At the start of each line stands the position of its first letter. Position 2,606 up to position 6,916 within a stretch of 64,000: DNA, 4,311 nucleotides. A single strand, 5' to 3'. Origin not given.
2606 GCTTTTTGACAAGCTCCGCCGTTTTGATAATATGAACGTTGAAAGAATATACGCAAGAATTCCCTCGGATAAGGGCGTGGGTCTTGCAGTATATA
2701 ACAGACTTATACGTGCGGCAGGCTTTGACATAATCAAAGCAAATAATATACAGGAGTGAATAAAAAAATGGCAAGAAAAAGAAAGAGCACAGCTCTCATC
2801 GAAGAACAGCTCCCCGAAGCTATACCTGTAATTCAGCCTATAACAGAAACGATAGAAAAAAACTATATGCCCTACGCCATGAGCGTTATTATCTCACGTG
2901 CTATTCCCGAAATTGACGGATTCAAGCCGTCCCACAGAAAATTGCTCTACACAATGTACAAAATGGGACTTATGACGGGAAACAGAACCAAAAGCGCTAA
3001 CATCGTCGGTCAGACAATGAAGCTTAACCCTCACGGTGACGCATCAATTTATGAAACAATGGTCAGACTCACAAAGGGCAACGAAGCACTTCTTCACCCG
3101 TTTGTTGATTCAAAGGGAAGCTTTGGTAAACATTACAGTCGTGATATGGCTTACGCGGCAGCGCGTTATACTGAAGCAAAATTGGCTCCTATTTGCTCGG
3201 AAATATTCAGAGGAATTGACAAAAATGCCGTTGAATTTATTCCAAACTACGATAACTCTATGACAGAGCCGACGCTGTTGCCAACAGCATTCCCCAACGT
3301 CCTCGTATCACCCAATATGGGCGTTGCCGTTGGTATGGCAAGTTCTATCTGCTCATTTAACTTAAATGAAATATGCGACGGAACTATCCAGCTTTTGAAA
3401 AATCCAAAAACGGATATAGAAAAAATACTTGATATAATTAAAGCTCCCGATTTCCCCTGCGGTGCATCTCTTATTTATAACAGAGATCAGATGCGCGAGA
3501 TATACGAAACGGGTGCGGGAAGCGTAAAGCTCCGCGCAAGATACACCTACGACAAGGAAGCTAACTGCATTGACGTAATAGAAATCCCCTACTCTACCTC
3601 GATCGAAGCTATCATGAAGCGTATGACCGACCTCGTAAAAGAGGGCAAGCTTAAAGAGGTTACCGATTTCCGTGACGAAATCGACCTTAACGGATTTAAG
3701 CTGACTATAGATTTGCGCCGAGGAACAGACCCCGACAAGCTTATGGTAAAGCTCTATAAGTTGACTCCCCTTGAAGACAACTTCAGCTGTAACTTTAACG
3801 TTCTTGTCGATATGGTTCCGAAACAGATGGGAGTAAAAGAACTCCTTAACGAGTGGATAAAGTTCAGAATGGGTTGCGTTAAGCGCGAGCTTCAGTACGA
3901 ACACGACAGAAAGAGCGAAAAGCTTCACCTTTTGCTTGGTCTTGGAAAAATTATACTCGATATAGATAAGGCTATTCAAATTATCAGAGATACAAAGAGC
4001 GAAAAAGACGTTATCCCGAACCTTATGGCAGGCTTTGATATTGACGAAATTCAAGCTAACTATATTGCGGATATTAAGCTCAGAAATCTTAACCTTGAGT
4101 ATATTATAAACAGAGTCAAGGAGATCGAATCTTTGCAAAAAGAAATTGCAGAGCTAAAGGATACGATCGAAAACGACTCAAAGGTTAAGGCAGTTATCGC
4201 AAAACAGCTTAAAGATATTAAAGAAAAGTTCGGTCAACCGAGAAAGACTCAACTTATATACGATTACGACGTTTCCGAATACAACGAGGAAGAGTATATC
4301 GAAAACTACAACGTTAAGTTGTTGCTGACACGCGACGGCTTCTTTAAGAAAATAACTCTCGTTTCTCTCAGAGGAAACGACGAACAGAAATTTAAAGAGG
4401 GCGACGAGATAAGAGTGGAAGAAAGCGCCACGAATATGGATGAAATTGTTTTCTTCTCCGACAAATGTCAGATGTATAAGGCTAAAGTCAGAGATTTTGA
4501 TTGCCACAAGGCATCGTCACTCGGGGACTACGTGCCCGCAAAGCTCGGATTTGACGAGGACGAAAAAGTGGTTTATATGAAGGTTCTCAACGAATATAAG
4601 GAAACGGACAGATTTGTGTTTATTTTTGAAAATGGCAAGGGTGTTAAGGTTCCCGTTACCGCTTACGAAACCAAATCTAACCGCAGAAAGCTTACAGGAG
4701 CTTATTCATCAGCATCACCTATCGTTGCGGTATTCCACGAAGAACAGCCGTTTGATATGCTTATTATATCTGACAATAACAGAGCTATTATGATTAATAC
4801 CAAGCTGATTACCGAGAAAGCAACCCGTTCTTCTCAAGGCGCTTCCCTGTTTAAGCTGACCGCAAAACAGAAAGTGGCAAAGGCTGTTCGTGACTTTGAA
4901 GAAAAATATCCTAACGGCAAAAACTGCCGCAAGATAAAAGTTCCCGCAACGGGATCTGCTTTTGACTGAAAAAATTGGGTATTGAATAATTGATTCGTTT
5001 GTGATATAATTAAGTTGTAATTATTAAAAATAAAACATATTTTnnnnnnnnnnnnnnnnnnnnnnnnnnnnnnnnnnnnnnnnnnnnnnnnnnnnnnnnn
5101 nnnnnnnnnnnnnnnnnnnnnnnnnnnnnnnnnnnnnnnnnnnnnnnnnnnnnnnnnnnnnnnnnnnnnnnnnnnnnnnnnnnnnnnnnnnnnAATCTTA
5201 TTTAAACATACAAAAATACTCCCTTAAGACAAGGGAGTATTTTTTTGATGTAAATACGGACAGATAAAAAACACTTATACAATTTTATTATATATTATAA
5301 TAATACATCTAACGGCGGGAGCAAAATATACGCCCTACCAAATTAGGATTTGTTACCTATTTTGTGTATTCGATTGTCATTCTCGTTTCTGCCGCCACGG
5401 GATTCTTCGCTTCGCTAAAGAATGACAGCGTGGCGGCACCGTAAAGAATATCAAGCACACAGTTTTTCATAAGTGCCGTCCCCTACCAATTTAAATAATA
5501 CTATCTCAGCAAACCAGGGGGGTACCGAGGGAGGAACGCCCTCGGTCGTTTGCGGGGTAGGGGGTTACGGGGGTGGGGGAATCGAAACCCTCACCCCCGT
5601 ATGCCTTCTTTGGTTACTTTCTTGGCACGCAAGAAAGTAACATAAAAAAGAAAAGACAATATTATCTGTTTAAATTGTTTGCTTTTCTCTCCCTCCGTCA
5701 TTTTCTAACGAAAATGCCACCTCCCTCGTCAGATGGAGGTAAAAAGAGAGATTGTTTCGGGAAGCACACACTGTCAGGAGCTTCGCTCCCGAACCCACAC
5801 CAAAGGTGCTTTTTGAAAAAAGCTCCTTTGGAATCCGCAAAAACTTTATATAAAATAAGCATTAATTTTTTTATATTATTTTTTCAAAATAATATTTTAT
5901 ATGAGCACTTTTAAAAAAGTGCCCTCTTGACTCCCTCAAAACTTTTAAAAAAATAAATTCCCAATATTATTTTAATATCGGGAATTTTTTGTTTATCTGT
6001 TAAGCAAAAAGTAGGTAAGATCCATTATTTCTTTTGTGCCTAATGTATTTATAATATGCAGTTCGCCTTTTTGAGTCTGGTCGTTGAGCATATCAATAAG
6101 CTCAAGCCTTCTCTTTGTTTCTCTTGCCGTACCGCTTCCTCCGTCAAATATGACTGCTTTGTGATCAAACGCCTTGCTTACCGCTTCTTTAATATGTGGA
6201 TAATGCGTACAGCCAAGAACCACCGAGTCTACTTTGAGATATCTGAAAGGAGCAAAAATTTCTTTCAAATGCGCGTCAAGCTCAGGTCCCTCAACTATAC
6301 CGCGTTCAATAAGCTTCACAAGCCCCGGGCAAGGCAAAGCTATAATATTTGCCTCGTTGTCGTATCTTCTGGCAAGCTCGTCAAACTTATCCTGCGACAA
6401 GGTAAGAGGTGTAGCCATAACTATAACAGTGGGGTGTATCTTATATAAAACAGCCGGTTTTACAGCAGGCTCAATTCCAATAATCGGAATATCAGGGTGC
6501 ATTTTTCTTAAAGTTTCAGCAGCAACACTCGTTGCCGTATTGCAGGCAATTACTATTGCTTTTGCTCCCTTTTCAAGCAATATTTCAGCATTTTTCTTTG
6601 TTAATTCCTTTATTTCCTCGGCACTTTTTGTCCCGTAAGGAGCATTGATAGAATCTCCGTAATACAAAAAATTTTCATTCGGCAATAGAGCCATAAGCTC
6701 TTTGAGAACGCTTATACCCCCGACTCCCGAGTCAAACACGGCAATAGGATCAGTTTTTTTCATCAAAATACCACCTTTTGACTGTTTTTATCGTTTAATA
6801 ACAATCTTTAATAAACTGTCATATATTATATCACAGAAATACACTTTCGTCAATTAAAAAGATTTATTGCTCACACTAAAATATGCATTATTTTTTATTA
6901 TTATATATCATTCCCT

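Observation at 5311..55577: Modular, hairpin-dense intergenic repeat family at seven loci (about 6 percent of the window)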

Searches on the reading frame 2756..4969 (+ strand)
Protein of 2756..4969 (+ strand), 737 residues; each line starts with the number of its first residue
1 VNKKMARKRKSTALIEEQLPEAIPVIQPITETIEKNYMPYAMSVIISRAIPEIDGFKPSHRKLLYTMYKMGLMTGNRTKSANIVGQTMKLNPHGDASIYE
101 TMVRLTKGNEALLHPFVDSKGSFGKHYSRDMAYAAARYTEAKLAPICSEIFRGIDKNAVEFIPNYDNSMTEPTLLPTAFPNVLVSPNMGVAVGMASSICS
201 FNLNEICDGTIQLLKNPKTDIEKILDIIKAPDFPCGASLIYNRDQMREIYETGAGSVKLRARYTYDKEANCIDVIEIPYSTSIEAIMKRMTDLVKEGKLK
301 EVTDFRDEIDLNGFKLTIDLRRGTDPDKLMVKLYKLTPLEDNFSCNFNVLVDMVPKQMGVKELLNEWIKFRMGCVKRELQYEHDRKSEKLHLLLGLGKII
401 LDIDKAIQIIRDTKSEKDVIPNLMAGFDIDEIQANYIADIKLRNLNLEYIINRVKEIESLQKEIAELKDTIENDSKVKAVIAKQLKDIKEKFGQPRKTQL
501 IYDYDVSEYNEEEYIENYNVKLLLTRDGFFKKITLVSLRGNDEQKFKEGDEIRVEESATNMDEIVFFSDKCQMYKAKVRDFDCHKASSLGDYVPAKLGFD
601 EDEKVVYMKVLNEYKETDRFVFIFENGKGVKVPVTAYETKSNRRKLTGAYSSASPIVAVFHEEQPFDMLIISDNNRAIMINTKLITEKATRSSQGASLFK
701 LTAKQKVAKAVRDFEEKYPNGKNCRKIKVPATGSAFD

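Call 13: search_protein_families(library=pfam, proteins=[window:2756-4969:+])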
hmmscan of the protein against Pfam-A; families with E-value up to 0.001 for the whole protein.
window:2756-4969:+ (737 aa): 2 families
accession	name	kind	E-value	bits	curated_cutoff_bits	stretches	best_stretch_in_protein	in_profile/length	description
PF00521.26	DNA_topoisoIV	-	2.5e-126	422.5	31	1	48-486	1-432/432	DNA gyrase/topoisomerase IV, subunit A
PF13870.11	CCDC113_CCDC96_CC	-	0.00039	20.6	31.6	1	455-513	98-156/177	CCDC113/CCDC96, coiled-coil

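Call 28: find_homologous_proteins(query=window:2756-4969:+, max_evalue=1e-50)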
Query window:2756-4969:+ (737 aa): 8000 proteins with E <= 1e-50 among 8000 candidates; the best 120 are listed.
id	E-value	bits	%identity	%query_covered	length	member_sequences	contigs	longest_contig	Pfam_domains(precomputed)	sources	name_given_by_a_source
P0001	0.0e+0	1636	100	99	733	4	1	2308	PF00521.27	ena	-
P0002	0.0e+0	1601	97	99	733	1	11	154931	PF00521.27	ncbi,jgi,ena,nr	ncbi:MAG: topoisomerase IV [Ruminococcaceae bacterium]|nr:topoisomerase IV [Oscillospiraceae bacteri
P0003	0.0e+0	1599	97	99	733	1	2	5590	PF00521.27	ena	-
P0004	0.0e+0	1518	91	99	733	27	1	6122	PF00521.27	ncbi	-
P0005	0.0e+0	1492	90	99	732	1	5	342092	PF00521.27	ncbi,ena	-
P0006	0.0e+0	1492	89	99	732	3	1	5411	PF00521.27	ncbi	-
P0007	0.0e+0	1489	90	99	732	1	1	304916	PF00521.27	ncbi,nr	ncbi:MAG: topoisomerase IV [Clostridia bacterium]|nr:topoisomerase IV [Clostridia bacterium]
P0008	0.0e+0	1484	89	99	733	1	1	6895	PF00521.27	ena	-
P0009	0.0e+0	1482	89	99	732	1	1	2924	PF00521.27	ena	-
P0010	0.0e+0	1476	88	99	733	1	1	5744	PF00521.27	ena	-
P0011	0.0e+0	1472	87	99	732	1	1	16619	PF00521.27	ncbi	-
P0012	0.0e+0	1469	87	99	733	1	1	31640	PF00521.27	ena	-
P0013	0.0e+0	1466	88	99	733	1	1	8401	PF00521.27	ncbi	-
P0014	0.0e+0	1466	87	99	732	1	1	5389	PF00521.27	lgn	-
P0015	0.0e+0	1444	86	99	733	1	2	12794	PF00521.27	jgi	-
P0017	0.0e+0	1426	86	99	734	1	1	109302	PF00521.27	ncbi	-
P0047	0.0e+0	1127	68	97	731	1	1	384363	PF00521.27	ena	-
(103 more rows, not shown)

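Call 29: find_encoding_contigs(protein=P0005, flank=10000, max_places=1)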
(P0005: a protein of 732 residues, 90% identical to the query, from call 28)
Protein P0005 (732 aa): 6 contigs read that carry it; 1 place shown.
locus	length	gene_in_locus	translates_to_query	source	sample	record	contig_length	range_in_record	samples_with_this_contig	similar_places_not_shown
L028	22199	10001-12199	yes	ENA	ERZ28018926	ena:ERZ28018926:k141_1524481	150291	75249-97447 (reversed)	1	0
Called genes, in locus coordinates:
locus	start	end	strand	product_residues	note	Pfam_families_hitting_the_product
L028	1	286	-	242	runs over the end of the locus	-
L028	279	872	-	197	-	PF04542:Sigma70_r2 (weak)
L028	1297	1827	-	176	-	PF14317:YcxB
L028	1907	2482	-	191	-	-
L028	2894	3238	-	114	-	-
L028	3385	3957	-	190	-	-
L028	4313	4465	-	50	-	PF05635:23S_rRNA_IVP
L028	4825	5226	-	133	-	-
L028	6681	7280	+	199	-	PF01121:CoaE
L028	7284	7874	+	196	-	PF01464:SLT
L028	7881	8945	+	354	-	PF03462:PCRF, PF00472:RF-1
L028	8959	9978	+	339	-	PF01300:Sua5_yciO_yrdC, PF03481:Sua5_C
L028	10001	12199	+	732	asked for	PF00521:DNA_topoisoIV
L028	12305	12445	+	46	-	-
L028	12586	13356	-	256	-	PF01177:Asp_Glu_race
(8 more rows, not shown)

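Call 30: find_encoding_contigs(protein=P0017, flank=10000, max_places=1)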
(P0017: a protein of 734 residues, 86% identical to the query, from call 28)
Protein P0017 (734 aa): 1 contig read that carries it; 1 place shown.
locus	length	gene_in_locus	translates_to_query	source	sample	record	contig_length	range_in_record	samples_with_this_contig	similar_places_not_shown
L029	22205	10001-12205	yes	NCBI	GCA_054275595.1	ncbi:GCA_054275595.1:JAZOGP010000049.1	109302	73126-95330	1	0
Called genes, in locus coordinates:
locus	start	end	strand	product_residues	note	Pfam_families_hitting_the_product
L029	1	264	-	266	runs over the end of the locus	-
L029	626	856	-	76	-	PF10905:DUF2695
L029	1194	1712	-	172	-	-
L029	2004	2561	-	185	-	-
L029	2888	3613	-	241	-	PF16227:DUF4886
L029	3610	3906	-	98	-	-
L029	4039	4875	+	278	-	PF00126:HTH_1, PF03466:LysR_substrate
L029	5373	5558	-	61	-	-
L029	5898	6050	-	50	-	-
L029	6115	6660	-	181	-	-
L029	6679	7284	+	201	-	PF01121:CoaE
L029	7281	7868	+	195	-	PF01464:SLT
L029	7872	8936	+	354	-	PF03462:PCRF, PF00472:RF-1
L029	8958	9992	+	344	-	PF01300:Sua5_yciO_yrdC, PF03481:Sua5_C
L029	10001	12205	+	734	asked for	PF00521:DNA_topoisoIV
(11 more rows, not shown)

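Call 31: find_encoding_contigs(protein=P0047, flank=10000, max_places=1)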
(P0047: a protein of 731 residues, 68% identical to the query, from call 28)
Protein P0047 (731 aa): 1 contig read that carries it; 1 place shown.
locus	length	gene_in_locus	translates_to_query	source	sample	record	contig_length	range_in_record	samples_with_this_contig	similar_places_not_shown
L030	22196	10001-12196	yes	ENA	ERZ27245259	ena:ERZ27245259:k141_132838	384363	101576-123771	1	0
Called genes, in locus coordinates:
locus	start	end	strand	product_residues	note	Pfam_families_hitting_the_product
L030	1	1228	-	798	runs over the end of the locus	PF03772:Competence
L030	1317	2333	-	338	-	PF00044:Gp_dh_N, PF02800:Gp_dh_C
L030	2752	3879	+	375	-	PF01408:GFO_IDH_MocA, PF02894:GFO_IDH_MocA_C, PF22685:Gal80p_C-like (weak), PF22725:GFO_IDH_MocA_C3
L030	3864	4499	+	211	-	PF01121:CoaE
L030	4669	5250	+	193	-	PF01464:SLT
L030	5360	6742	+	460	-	PF02127:Peptidase_M18, PF05343:Peptidase_M42 (faint)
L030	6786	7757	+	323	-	PF01081:Aldolase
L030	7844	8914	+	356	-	PF03462:PCRF, PF00472:RF-1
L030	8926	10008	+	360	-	PF01300:Sua5_yciO_yrdC, PF03481:Sua5_C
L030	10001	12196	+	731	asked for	PF00521:DNA_topoisoIV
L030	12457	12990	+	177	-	-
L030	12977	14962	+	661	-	PF08486:SpoIID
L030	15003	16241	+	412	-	PF07690:MFS_1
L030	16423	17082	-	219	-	-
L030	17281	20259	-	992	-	PF00005:ABC_tran, PF13304:AAA_21 (faint), PF02687:FtsX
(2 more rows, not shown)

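Call 44: find_encoding_contigs(protein=P0002, flank=10000, max_places=6)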
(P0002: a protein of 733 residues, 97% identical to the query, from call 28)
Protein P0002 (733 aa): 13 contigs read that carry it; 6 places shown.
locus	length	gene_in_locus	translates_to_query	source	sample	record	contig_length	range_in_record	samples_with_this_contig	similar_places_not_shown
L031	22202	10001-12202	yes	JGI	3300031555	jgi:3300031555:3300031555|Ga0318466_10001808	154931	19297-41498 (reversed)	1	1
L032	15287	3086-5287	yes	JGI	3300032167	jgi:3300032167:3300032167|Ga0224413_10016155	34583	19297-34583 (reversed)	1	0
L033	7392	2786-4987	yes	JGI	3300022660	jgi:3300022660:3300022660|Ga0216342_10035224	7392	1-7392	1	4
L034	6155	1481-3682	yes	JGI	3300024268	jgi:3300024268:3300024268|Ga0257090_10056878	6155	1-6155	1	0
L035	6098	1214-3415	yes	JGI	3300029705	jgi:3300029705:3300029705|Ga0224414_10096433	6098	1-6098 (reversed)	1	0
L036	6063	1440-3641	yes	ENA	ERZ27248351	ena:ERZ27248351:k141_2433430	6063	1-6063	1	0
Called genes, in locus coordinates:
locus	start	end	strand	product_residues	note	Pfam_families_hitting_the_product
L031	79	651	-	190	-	-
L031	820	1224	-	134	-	-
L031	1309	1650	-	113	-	-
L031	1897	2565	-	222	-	PF13443:HTH_26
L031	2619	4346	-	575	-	-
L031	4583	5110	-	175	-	-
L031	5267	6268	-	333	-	PF18864:AbiTii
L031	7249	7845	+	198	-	PF01121:CoaE, PF13207:AAA_17 (faint), PF13238:AAA_18 (faint)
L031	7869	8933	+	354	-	PF03462:PCRF, PF00472:RF-1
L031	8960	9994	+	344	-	PF01300:Sua5_yciO_yrdC, PF03481:Sua5_C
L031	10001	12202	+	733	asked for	PF00521:DNA_topoisoIV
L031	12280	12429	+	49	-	-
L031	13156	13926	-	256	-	PF01177:Asp_Glu_race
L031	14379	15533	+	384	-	PF13433:Peripla_BP_5, PF13458:Peripla_BP_6, PF01094:ANF_receptor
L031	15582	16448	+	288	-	PF02653:BPD_transp_2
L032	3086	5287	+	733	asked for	PF00521:DNA_topoisoIV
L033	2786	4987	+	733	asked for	PF00521:DNA_topoisoIV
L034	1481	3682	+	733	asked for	PF00521:DNA_topoisoIV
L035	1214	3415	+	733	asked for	PF00521:DNA_topoisoIV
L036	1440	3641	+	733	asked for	PF00521:DNA_topoisoIV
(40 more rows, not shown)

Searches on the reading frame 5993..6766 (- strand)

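Call 13: search_protein_families(library=pfam, proteins=[window:5993-6766:-])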
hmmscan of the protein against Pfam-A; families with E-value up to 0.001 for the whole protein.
window:5993-6766:- (257 aa): 1 family
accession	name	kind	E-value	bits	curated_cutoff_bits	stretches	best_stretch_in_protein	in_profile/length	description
PF01177.27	Asp_Glu_race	-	3.7e-19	69.8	31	1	34-209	31-203/211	Asp/Glu/Hydantoin racemase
